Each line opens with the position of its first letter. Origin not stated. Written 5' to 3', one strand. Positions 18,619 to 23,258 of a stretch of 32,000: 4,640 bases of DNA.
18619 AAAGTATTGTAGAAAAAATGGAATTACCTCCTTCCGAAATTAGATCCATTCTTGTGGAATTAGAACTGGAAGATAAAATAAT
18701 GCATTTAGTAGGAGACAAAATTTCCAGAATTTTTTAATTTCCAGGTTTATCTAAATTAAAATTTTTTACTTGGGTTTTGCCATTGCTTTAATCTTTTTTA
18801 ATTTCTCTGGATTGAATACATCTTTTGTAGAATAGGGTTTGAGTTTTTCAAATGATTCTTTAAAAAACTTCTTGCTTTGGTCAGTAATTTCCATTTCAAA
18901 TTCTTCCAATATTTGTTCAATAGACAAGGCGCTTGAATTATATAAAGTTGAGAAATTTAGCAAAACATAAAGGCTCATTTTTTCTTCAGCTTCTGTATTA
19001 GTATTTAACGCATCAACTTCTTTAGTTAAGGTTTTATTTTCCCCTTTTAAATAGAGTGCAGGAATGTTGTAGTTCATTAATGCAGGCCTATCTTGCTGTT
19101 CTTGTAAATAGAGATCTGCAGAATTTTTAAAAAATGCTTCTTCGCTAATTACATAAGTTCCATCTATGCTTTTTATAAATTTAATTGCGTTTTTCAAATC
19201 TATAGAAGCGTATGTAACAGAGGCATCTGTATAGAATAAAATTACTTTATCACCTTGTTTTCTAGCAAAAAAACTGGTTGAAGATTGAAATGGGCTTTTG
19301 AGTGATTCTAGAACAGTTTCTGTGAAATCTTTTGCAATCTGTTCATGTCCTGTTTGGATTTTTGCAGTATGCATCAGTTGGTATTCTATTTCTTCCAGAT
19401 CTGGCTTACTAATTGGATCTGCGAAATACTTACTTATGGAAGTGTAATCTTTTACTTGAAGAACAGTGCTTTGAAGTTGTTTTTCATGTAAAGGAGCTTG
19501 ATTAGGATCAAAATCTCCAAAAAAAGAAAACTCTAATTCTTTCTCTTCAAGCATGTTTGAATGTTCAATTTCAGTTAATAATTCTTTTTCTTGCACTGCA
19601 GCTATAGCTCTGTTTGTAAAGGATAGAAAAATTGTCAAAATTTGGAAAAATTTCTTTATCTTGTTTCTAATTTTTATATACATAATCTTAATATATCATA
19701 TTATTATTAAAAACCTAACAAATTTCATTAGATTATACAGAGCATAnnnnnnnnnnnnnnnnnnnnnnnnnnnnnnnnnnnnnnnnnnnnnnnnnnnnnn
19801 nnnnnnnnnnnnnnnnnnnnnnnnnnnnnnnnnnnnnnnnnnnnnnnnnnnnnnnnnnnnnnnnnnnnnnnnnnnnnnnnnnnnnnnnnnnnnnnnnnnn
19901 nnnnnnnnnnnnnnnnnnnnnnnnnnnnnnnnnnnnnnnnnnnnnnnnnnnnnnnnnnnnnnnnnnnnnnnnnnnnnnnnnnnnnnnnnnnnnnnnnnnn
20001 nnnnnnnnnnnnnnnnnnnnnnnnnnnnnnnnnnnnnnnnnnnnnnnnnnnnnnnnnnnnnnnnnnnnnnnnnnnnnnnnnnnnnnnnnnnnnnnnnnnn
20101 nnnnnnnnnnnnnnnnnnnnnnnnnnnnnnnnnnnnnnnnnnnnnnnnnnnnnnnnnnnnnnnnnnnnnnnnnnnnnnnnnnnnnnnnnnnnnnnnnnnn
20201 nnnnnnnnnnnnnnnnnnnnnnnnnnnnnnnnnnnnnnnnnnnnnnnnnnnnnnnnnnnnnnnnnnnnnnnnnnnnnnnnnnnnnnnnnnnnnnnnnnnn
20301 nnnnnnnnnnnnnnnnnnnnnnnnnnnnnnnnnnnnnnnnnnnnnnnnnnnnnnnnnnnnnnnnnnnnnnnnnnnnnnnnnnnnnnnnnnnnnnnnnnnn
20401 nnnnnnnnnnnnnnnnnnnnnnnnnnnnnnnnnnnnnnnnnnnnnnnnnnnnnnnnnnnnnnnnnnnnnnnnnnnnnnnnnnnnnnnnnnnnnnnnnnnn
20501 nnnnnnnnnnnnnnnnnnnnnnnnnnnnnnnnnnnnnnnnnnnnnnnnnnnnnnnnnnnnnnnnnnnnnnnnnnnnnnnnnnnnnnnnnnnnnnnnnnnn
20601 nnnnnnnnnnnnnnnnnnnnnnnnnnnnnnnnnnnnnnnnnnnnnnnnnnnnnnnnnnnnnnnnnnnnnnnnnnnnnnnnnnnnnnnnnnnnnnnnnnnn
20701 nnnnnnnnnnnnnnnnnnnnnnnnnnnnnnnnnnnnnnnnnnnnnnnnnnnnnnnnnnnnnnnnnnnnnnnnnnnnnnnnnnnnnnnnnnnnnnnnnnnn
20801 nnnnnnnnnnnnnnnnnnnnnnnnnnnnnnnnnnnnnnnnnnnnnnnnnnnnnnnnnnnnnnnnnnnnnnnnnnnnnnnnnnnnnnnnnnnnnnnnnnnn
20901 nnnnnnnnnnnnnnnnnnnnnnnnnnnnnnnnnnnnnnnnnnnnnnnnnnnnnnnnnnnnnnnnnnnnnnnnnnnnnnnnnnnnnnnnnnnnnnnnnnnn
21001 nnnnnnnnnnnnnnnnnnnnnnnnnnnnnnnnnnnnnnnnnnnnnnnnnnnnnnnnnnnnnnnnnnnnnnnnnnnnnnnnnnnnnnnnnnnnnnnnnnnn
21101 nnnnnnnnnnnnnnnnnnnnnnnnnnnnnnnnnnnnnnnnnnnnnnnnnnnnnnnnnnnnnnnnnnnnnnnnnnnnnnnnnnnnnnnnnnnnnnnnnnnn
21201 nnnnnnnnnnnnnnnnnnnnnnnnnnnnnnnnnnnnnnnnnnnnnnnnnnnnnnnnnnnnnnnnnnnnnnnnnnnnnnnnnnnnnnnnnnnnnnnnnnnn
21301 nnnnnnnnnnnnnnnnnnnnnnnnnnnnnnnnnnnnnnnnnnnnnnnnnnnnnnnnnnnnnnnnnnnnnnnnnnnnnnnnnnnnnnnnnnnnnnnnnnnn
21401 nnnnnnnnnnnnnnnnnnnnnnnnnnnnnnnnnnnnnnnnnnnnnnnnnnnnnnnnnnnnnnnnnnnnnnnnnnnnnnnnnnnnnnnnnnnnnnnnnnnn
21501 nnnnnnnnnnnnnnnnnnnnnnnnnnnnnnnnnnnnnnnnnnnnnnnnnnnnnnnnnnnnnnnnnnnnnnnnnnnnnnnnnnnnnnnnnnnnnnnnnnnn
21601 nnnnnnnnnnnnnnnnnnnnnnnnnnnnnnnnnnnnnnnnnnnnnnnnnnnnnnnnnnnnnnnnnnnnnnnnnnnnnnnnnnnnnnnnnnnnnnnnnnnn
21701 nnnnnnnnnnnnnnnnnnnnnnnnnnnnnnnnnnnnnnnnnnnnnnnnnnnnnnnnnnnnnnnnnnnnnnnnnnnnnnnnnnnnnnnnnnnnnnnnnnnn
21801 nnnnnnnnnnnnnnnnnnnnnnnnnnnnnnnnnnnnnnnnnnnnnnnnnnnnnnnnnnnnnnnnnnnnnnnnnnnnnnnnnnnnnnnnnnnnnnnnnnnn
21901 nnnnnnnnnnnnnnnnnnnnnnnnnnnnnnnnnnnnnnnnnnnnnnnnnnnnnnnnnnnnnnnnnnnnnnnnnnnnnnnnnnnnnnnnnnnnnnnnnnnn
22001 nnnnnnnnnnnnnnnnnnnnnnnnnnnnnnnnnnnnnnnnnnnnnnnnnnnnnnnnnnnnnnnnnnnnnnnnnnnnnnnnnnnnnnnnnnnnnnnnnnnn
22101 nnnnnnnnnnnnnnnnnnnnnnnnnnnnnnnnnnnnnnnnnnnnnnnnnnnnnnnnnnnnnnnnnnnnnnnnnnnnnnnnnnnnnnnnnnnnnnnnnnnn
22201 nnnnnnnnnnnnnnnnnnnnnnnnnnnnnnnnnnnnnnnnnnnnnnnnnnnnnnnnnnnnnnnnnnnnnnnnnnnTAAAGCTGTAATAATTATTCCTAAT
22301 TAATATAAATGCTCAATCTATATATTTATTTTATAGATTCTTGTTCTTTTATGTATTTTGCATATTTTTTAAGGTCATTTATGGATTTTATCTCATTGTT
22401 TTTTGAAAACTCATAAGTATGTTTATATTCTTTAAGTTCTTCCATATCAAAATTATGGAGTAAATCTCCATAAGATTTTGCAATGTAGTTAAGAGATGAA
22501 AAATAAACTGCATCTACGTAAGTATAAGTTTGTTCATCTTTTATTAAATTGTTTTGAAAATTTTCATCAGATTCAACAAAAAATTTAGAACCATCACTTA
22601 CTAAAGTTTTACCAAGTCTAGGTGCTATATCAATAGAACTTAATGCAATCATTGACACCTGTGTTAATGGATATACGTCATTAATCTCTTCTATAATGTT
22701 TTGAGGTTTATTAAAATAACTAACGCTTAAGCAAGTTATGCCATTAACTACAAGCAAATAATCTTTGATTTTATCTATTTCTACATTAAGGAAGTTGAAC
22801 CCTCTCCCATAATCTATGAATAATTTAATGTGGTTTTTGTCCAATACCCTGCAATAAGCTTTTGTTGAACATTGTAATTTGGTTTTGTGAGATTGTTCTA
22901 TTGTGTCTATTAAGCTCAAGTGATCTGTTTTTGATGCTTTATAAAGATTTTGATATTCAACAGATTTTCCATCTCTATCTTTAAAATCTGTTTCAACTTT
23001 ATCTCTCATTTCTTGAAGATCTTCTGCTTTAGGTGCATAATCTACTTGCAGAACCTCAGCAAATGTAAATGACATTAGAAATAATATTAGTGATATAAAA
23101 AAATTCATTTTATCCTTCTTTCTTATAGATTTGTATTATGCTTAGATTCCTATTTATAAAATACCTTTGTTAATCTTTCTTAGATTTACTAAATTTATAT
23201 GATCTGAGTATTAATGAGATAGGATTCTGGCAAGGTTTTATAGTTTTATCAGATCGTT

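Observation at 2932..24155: Five-member, highly diverged family of signal-peptide proteins with a C-x5-C-[RK]-V core, scattered among essential genes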

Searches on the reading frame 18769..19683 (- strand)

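Call 5: search_protein_families(library=pfam, proteins=[window:18769-19683:-], max_evalue=1)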
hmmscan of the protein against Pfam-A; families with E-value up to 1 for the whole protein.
window:18769-19683:- (305 aa): 2 families
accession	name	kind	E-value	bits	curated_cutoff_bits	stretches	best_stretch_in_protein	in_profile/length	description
PF16395.11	DUF5004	-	0.035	14.5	21.6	1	144-198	58-112/153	Domain of unknown function (DUF5004)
PF13429.12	TPR_15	-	0.064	13.1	26.2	0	153-206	14-68/280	Tetratricopeptide repeat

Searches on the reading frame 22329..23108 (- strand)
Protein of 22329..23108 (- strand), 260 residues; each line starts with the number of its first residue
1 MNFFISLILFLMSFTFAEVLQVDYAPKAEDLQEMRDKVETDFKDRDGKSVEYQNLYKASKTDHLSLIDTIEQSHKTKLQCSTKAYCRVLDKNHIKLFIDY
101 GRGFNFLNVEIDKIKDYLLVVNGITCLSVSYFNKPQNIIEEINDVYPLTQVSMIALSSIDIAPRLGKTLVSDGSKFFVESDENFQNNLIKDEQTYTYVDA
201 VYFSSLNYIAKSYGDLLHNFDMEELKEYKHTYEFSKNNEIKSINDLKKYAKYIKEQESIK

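Call 5: search_protein_families(library=pfam, proteins=[window:22329-23108:-], max_evalue=1)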
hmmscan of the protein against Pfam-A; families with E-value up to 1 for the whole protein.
window:22329-23108:- (260 aa): 1 family
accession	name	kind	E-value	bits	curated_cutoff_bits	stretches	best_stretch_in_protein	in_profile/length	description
PF10669.14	Phage_Gp23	-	0.028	15.2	29.3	0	28-77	44-93/120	Protein gp23 (Bacteriophage A118)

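Call 43: predict_structure(alignment_id=A4)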
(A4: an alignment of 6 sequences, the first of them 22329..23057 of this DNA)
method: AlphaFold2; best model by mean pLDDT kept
length: 243 residues; sequences in the alignment: 6
mean_pLDDT: 44.6   pTM: 0.42
mean pLDDT of the five models: 44.6, 42.9, 40.9, 39.3, 38.5
residues with pLDDT >= 90: 0; 70-90: 14; 50-70: 71; < 50: 158
segments of 3 or more residues with pLDDT < 50: 1-10, 26-41, 116-243
pLDDT, mean of each block of 10 residues (from residue 1): 32 58 50 33 61 66 62 76 56 66 56 45 33 32 33 38 42 35 30 32 31 25 39 43 31
secondary structure, 60 per line:
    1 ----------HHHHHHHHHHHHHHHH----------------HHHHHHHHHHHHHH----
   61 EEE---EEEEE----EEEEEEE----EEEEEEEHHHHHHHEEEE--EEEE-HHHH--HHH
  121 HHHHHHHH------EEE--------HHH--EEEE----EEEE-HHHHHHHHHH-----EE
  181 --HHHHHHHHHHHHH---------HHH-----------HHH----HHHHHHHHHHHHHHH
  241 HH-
elements in order: H11-26 H43-56 E61-63 E67-71 E76-82 E87-93 H94-100 E101-104 E107-110 H112-115 H118-128 E135-137 E151-154 E159-162 H164-173 H183-195 H226-242

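Call 67: fold_search(model_id=the predicted structure, library=pdb)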
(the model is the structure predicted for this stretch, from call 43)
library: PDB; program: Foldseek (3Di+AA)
matches with E <= 10: 295; with E <= 0.001: 0
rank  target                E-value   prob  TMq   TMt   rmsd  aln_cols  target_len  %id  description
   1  3sr2_G                3.7e-01  0.06  0.12  0.14  23.1       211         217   10  Crystal Structure of Human XLF-XRCC4 Complex (released 2011-07-20)
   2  3w03_A                5.3e-01  0.05  0.13  0.13  22.5       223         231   14  XLF-XRCC4 complex (released 2012-11-07)
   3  2qm4_A                5.3e-01  0.05  0.13  0.13  22.5       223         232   14  Crystal structure of human XLF/Cernunnos, a non-homologous end-joining factor (released 2007-12-11)
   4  4m0q_A                6.0e-01  0.09  0.13  0.14  11.6        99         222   16  Ebola virus VP24 structure (released 2014-03-19)
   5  4bhm_A                6.4e-01  0.14  0.13  0.30   7.5        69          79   10  The crystal structure of MoSub1-DNA complex reveals a novel DNA binding mode (released 2014-04-23)
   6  3sr2_B                7.7e-01  0.06  0.12  0.19  16.5       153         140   10  Crystal Structure of Human XLF-XRCC4 Complex (released 2011-07-20)
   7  2r9a_A                7.7e-01  0.04  0.12  0.13  22.2       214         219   13  Crystal structure of human XLF (released 2008-01-01)
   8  2qm4_B                8.2e-01  0.04  0.12  0.13  21.5       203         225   14  Crystal structure of human XLF/Cernunnos, a non-homologous end-joining factor (released 2007-12-11)
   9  9n81_c                8.2e-01  0.04  0.12  0.12  20.7       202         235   12  A gap-filling complex with Pol mu engaged in the NHEJ Pathway (released 2025-04-23)
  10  4agh                  8.7e-01  0.13  0.12  0.30   7.2        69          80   10  Structural features of ssDNA binding protein MoSub1 from Magnaporthe oryzae (released 2012-08-29)
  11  8tc8_C                8.7e-01  0.04  0.10  0.07  12.2       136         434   12  Human asparaginyl-tRNA synthetase bound to adenosine 5'-sulfamate (released 2024-02-07)
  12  5zg9_A                1.0e+00  0.11  0.13  0.31   7.7        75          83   11  Crystal structure of MoSub1-ssDNA complex in phosphate buffer (released 2019-03-27)
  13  3vne                  1.0e+00  0.10  0.13  0.15   9.7        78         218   14  Structure of the ebolavirus protein VP24 from Sudan (released 2012-04-18)
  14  4u2x_B                1.0e+00  0.08  0.13  0.15  11.0        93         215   18  Ebola virus VP24 in complex with Karyopherin alpha 5 C-terminus (released 2014-08-13)
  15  4u2x_A                1.0e+00  0.08  0.13  0.15  11.0        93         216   18  Ebola virus VP24 in complex with Karyopherin alpha 5 C-terminus (released 2014-08-13)
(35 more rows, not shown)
